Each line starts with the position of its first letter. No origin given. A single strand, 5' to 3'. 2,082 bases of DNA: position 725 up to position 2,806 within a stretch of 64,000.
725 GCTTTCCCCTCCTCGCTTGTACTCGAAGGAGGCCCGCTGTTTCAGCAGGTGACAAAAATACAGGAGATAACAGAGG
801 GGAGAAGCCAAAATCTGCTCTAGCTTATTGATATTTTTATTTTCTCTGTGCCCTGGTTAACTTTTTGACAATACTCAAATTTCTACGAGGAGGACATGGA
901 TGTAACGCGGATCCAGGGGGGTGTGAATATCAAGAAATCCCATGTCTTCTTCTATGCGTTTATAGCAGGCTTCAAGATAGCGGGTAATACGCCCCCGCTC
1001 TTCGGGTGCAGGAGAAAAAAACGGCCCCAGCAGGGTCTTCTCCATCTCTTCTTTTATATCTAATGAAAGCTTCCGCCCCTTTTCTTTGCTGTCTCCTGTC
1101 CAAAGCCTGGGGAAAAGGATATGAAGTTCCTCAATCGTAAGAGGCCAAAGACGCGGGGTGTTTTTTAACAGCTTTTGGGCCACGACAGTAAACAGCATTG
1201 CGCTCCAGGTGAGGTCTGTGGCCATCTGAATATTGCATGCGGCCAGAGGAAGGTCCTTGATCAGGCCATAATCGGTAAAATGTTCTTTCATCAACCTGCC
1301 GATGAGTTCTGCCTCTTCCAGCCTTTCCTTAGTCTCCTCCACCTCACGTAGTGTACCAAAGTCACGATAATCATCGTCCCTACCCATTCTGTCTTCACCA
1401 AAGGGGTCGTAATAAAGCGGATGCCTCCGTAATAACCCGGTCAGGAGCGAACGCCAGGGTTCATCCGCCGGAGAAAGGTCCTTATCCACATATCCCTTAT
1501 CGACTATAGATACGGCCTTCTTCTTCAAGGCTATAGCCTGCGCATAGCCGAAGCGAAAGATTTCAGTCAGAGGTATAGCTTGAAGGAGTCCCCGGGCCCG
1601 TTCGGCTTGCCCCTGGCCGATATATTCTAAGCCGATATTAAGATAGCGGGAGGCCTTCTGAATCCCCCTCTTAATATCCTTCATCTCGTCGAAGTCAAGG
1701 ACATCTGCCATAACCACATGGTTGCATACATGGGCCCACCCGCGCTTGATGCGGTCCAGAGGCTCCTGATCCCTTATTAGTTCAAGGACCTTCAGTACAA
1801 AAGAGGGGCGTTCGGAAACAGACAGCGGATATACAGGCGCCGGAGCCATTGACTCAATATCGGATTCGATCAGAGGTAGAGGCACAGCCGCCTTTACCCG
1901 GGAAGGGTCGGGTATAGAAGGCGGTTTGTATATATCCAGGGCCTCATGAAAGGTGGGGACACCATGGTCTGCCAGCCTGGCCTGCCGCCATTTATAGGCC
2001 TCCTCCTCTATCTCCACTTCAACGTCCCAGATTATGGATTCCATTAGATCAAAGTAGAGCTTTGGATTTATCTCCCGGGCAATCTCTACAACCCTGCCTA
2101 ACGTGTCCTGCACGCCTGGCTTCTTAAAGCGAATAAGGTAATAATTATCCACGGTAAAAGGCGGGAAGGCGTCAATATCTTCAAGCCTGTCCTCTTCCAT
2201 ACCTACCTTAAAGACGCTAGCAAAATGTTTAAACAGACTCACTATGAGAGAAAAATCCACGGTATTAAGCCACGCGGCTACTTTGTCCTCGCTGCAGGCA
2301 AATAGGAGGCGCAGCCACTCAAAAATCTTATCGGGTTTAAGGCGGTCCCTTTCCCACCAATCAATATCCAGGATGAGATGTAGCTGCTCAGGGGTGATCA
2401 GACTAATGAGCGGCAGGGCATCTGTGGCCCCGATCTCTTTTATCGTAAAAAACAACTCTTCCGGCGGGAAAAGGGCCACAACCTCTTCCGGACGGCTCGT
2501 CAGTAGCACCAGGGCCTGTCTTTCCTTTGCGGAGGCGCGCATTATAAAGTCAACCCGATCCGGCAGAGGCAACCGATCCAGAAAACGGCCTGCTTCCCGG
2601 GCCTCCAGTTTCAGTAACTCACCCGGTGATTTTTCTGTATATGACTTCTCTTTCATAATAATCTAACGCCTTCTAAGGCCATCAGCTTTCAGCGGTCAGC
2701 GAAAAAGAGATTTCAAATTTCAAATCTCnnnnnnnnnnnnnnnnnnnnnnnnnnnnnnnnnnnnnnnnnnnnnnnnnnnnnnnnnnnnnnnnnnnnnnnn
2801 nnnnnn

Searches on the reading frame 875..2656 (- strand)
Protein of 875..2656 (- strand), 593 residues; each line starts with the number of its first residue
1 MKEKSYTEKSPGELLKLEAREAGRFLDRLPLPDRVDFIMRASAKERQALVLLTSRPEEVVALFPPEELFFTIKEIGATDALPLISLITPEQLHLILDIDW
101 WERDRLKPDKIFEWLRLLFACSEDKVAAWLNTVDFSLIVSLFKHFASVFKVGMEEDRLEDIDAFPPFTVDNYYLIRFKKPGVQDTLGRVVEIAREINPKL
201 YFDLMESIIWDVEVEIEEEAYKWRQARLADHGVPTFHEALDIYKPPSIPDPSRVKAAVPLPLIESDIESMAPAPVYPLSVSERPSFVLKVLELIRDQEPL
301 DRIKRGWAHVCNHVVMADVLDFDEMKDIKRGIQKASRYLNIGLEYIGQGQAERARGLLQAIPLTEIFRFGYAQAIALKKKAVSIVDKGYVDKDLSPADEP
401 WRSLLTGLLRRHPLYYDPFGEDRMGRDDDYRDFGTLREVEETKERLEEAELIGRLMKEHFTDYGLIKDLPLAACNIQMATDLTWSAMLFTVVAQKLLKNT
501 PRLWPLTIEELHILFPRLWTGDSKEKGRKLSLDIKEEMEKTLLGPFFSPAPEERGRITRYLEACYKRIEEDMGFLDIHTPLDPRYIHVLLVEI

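Call 92: search_protein_families(library=pfam, proteins=[window:875-2656:-], max_evalue=0.00001)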
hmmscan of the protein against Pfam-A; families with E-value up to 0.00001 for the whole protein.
window:875-2656:- (593 aa): 1 family
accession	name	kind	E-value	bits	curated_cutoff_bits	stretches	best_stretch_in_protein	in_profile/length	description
PF19676.4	DUF6178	-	4.1e-144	481.5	25.5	1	27-592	5-561/561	Family of unknown function (DUF6178)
